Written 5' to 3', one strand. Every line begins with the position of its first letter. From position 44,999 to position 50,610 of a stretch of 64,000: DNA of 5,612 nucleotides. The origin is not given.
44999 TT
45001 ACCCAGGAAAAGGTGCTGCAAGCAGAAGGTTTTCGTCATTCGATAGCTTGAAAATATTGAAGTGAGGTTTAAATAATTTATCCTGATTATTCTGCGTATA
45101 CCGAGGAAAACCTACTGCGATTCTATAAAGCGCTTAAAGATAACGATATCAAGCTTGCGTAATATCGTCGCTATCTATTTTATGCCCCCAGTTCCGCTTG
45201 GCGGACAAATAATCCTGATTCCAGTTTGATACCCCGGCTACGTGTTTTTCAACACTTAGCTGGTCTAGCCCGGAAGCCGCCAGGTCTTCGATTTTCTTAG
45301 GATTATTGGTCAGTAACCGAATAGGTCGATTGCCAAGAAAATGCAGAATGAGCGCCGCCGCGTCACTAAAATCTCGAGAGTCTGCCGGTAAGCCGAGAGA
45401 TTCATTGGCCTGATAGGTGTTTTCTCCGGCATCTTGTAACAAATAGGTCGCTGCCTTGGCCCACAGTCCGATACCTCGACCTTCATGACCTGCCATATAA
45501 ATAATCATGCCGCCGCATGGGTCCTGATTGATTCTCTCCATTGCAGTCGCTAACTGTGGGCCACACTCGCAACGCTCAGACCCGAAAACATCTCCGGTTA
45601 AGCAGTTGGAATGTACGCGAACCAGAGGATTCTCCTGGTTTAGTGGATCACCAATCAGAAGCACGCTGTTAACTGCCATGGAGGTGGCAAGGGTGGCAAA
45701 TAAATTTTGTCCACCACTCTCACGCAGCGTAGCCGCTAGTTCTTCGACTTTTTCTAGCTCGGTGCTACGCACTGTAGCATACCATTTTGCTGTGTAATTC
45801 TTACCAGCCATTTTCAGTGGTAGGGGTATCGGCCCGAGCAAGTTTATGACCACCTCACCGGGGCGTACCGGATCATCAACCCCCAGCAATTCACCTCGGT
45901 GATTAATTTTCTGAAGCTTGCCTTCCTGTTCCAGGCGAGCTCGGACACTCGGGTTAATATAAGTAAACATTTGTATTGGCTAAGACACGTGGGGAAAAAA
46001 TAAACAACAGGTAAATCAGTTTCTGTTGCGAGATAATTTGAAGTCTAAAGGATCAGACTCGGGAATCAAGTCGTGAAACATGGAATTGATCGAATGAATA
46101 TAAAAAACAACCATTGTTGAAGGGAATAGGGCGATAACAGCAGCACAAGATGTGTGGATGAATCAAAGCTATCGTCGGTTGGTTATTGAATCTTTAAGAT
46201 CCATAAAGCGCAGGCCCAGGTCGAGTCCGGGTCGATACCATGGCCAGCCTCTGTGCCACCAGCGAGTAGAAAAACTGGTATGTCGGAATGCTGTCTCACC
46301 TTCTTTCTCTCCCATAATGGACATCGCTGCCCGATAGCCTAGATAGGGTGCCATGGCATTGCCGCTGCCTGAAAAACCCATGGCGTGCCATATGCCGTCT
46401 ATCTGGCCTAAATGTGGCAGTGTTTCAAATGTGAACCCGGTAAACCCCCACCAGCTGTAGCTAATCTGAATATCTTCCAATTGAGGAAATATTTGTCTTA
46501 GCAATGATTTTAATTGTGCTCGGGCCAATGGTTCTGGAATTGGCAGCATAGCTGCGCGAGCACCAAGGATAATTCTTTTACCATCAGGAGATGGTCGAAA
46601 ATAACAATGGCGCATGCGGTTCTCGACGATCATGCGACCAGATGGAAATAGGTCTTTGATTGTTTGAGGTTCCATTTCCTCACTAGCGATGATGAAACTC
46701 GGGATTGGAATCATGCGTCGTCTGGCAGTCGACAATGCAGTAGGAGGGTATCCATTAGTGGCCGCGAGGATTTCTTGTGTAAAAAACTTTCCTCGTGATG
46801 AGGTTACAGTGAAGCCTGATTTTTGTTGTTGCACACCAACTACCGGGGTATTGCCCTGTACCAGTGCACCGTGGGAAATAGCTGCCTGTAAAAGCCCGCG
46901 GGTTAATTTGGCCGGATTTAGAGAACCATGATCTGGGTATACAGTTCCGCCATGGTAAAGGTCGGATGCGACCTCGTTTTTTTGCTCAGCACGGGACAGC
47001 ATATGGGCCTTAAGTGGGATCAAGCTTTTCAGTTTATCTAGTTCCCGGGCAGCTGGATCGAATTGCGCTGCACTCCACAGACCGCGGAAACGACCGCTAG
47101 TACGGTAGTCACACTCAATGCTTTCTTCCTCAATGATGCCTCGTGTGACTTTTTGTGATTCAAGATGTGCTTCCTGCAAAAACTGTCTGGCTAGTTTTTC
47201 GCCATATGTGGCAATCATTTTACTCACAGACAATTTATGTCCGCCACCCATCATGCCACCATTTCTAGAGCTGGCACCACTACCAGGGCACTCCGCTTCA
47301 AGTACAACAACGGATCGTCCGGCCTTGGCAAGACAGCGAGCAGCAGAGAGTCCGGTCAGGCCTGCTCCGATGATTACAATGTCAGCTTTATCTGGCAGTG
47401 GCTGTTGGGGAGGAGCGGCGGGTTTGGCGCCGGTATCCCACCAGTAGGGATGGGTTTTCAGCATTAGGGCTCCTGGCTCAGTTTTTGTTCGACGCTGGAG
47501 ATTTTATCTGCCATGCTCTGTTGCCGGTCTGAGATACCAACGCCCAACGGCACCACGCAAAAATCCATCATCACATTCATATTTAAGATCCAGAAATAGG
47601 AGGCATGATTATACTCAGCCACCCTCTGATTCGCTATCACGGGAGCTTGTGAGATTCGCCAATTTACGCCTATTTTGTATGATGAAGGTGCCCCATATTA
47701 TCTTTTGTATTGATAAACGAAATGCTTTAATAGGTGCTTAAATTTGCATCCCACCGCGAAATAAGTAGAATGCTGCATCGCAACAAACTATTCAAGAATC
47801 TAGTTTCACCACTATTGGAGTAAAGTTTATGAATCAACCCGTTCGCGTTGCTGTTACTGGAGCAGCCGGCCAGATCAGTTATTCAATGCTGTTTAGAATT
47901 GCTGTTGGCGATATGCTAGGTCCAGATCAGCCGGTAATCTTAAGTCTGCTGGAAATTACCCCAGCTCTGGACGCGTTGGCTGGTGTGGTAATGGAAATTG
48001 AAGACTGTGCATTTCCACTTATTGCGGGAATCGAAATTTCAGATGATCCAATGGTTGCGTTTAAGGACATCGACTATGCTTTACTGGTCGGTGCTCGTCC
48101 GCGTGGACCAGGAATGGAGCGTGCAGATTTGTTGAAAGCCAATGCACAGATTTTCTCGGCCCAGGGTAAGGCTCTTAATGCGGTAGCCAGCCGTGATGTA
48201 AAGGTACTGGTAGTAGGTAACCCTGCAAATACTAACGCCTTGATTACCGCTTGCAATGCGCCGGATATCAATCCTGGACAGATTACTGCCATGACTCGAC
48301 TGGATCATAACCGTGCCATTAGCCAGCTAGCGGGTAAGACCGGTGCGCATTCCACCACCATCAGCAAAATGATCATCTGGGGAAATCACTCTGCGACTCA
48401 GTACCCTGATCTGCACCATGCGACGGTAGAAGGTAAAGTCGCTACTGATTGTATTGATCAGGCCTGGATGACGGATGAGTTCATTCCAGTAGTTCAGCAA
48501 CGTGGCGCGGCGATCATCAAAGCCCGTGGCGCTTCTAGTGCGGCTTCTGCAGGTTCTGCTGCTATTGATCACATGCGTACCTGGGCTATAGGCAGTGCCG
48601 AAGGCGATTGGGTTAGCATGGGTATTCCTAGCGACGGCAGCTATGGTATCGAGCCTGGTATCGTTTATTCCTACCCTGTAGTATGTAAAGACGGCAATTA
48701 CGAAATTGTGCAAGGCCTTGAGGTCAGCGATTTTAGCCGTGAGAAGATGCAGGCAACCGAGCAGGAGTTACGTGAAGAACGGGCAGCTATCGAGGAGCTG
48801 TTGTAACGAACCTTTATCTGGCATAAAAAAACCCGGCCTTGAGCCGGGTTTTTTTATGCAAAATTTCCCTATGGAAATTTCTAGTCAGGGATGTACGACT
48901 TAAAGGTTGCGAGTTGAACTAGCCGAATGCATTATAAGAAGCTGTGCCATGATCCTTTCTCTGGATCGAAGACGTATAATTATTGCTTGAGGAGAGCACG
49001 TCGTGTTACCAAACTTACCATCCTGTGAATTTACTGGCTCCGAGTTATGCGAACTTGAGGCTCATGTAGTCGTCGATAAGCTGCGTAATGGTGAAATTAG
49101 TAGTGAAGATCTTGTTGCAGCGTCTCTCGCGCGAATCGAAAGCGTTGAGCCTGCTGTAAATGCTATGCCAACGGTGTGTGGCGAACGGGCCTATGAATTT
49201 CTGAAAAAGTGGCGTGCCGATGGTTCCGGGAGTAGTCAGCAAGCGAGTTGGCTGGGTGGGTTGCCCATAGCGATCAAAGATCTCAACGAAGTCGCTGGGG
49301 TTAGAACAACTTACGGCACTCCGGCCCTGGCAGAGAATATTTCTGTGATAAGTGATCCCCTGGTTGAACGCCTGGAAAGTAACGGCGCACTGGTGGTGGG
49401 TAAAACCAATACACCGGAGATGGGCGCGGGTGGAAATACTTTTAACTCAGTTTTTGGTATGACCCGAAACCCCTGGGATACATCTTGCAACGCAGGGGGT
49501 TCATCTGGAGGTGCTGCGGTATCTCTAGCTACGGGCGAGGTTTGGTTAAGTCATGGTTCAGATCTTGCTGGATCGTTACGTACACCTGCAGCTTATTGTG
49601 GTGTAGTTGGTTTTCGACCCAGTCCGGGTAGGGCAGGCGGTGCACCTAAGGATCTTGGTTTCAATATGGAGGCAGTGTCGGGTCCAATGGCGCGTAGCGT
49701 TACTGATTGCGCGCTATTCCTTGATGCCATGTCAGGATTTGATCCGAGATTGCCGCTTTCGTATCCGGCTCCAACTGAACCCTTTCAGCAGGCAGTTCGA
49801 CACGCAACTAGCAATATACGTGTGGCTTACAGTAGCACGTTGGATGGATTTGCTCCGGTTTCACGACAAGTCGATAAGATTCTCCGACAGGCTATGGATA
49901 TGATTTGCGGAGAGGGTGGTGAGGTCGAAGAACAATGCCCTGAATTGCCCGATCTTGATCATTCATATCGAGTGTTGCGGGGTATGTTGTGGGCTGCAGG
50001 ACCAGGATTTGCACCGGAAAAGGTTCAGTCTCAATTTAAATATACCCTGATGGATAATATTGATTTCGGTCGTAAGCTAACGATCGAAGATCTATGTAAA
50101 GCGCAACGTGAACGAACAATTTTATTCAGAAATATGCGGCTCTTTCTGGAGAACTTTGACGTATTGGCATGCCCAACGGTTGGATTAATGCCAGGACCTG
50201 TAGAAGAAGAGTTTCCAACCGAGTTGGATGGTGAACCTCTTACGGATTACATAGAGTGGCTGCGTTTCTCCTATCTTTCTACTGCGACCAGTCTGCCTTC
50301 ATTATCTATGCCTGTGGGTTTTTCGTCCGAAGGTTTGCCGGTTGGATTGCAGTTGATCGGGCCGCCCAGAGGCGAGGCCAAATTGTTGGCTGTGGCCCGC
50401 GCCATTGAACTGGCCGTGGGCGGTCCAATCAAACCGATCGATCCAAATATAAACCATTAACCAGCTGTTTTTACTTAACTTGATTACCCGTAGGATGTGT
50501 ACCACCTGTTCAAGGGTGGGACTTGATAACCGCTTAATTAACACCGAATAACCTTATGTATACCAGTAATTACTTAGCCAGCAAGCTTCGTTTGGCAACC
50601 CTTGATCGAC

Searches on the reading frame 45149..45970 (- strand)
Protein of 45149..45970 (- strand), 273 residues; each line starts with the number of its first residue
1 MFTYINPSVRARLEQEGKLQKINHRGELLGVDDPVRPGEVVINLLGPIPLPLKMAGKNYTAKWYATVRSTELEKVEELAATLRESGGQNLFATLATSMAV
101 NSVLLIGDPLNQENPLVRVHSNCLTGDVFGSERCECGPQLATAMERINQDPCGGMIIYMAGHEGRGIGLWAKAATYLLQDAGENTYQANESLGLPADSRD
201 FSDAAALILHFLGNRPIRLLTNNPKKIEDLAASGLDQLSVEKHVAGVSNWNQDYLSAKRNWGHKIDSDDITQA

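Call 72: search_protein_families(library=pfam, proteins=[window:45149-45970:-], max_evalue=0.00001)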
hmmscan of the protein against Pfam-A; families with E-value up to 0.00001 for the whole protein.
window:45149-45970:- (273 aa): 1 family
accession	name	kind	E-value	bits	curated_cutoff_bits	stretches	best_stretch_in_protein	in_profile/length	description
PF00925.25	GTP_cyclohydro2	-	1.3e-41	142.3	23.3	1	102-236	30-159/165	GTP cyclohydrolase II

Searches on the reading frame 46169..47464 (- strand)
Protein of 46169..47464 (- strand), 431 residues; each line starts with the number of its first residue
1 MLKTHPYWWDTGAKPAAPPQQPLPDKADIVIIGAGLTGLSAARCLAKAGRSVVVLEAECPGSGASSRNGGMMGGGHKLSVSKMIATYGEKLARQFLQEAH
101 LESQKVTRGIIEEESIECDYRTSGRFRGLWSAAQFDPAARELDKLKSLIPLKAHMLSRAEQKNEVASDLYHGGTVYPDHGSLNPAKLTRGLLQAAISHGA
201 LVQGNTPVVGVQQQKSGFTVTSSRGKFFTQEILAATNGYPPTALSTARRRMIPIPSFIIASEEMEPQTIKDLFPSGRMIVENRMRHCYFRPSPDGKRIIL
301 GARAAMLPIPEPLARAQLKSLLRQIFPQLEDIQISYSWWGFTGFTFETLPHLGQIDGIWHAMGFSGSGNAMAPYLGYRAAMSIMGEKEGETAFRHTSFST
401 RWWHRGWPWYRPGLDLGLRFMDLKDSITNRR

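Call 25: search_protein_families(library=ncbifam, proteins=[window:46169-47464:-], max_evalue=0.00001)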
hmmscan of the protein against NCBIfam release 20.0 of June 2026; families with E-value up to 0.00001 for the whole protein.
window:46169-47464:- (431 aa): 22 families
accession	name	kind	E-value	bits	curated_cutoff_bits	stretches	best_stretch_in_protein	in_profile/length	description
NF050086.1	pipecolate_AmaA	exception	4.2e-39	134.4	600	1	8-383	7-380/425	L-pipecolate oxidase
TIGR03329.1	Phn_aa_oxid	hypoth_equivalog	4.3e-34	118.1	632.8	1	18-379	14-386/460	putative aminophosphonate oxidoreductase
TIGR02352.1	thiamin_ThiO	equivalog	1.2e-18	67.4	250.8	1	29-386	1-350/351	glycine oxidase ThiO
TIGR03197.1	MnmC_Cterm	equivalog_domain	3.8e-18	65.7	174.2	1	28-246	1-208/400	FAD-dependent 5-carboxymethylaminomethyl-2-thiouridine(34) oxidoreductase MnmC1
NF002480.1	PRK01747.1-1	equivalog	1.2e-16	60.3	540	1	17-245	239-456/645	bifunctional tRNA (5-methylaminomethyl-2-thiouridine)(34)-methyltransferase MnmC2/FAD-dependent 5-carboxymethylaminomethyl-2-thiouridine(34)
NF033460.1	glycerol3P_ox_II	equivalog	3.9e-11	42.7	460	1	27-238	2-206/361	type 2 glycerol-3-phosphate oxidase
TIGR01373.1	soxB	subfamily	8e-11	41.4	529.45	1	22-391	25-390/407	sarcosine oxidase subunit beta family protein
NF001933.0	PRK00711.1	subfamily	4.2e-10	39.2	383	0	29-73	3-48/429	D-amino acid dehydrogenase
NF008425.0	PRK11259.1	equivalog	7.4e-09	35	257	0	26-69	4-47/377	N-methyl-L-tryptophan oxidase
TIGR01377.1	soxA_mon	subfamily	9.4e-09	34.5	479.65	0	178-384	138-360/381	amino oxidase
TIGR00292.1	TIGR00292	equivalog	1.1e-08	34.7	148.3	1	27-117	22-101/254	sulfide-dependent adenosine diphosphate thiazole synthase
TIGR03364.1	HpnW_proposed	hypoth_equivalog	1.4e-08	34.3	285.1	1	28-72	2-46/365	TIGR03364 family FAD-dependent oxidoreductase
NF004789.0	PRK06134.1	subfamily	9.4e-07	27.8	747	1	20-72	6-58/581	FAD-dependent oxidoreductase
TIGR02032.1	GG-red-SF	subfamily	1.1e-06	28.6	158.8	0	28-58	2-32/297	geranylgeranyl reductase family protein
NF005560.0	PRK07233.1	equivalog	1.4e-06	27.5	252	1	28-58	2-32/435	hypothetical protein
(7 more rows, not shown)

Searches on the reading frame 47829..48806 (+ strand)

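Call 25: search_protein_families(library=ncbifam, proteins=[window:47829-48806:+], max_evalue=0.00001)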
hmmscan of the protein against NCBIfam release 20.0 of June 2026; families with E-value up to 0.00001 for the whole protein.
window:47829-48806:+ (325 aa): 11 families
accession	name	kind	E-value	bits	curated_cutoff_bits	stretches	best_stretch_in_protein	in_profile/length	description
NF003916.0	PRK05442.1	equivalog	4.9e-164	545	271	1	1-325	2-327/328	malate dehydrogenase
TIGR01759.1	MalateDH-SF1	subfamily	9.7e-146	484.9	345.65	1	3-319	2-325/327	malate dehydrogenase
TIGR01758.1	MDH_euk_cyt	equivalog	1.8e-127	425.2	470.4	1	6-319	1-320/324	malate dehydrogenase, NAD-dependent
TIGR01757.1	Malate-DH_plant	equivalog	2.7e-109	365.3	598.3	1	4-324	44-367/387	malate dehydrogenase, NADP-dependent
TIGR01756.1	LDH_protist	equivalog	8e-88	294.5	486.25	1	20-320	1-307/313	lactate dehydrogenase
NF004863.0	PRK06223.1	subfamily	1.3e-21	77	283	1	6-323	5-309/313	malate dehydrogenase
TIGR01772.1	MDH_euk_gproteo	equivalog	6.5e-14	51.9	273.05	1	7-245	2-229/313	malate dehydrogenase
NF000824.0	PRK00066.1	subfamily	9.8e-13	48.1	339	1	51-318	45-311/316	L-lactate dehydrogenase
NF041314.1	Malate_DH_Halo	equivalog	8.3e-12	44.9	550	1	5-317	2-299/304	malate dehydrogenase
TIGR01763.1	MalateDH_bact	equivalog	4.1e-11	42.6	351.85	1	84-316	73-300/305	malate dehydrogenase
TIGR01771.1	L-LDH-NAD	equivalog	3.9e-10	39.5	303.55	1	48-315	32-298/299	L-lactate dehydrogenase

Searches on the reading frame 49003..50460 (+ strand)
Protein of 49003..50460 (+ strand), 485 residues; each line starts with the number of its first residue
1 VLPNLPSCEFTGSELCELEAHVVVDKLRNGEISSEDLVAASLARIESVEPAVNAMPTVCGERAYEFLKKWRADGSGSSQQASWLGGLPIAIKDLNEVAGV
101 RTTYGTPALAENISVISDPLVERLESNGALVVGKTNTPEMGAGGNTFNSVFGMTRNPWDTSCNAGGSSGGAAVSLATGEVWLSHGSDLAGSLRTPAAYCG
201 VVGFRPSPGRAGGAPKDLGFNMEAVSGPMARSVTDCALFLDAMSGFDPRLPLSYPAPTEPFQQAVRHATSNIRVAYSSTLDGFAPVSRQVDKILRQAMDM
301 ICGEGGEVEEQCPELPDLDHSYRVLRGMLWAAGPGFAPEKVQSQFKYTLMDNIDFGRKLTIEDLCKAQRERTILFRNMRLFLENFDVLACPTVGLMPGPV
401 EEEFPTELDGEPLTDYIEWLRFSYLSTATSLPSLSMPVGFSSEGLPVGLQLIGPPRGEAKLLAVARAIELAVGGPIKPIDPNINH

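Call 25: search_protein_families(library=ncbifam, proteins=[window:49003-50460:+], max_evalue=0.00001)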
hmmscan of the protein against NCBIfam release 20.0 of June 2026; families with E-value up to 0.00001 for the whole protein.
window:49003-50460:+ (485 aa): 26 families (the best 25 are shown)
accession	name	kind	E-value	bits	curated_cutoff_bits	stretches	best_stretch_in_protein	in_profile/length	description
NF005686.0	PRK07486.1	subfamily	3.3e-106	355.9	465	1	13-470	9-471/486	amidase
NF004815.0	PRK06169.1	equivalog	2.8e-92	309.7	506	1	14-473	6-460/471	amidase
NF005687.0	PRK07487.1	subfamily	5.9e-79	266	428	1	14-481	4-464/468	amidase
NF004816.0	PRK06170.1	equivalog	1.3e-75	255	503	1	20-478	14-488/493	amidase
NF004717.0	PRK06061.1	equivalog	1.8e-72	244.6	498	1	24-469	23-464/483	amidase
NF009119.0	PRK12470.1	equivalog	1.4e-66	225.4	498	1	26-472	17-452/462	amidase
NF005688.0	PRK07488.1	equivalog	6.3e-64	216.6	532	2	14-305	7-281/474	indoleacetamide hydrolase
TIGR00132.1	gatA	equivalog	3.7e-63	213.9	481.1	2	25-319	3-293/466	Asp-tRNA(Asn)/Glu-tRNA(Gln) amidotransferase subunit GatA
NF005450.0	PRK07042.1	equivalog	5e-63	213.2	458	1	14-471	3-451/464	amidase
NF005899.0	PRK07869.1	equivalog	8.6e-59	199.6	418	1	10-470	7-460/471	amidase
NF006631.0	PRK09201.1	equivalog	9.5e-59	199.3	461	1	17-469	6-452/466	AtzE family amidohydrolase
TIGR02715.1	amido_AtzE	subfamily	2.8e-57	194.7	425.75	1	23-469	5-445/452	AtzE family amidohydrolase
NF005460.0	PRK07056.1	subfamily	3.4e-47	161.4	447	1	23-472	13-453/457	amidase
NF005565.0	PRK07235.1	subfamily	4.3e-45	154.3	545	2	66-310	70-315/506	amidase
NF006169.0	PRK08310.1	equivalog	5.7e-44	151.1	391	2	77-211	19-155/395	amidase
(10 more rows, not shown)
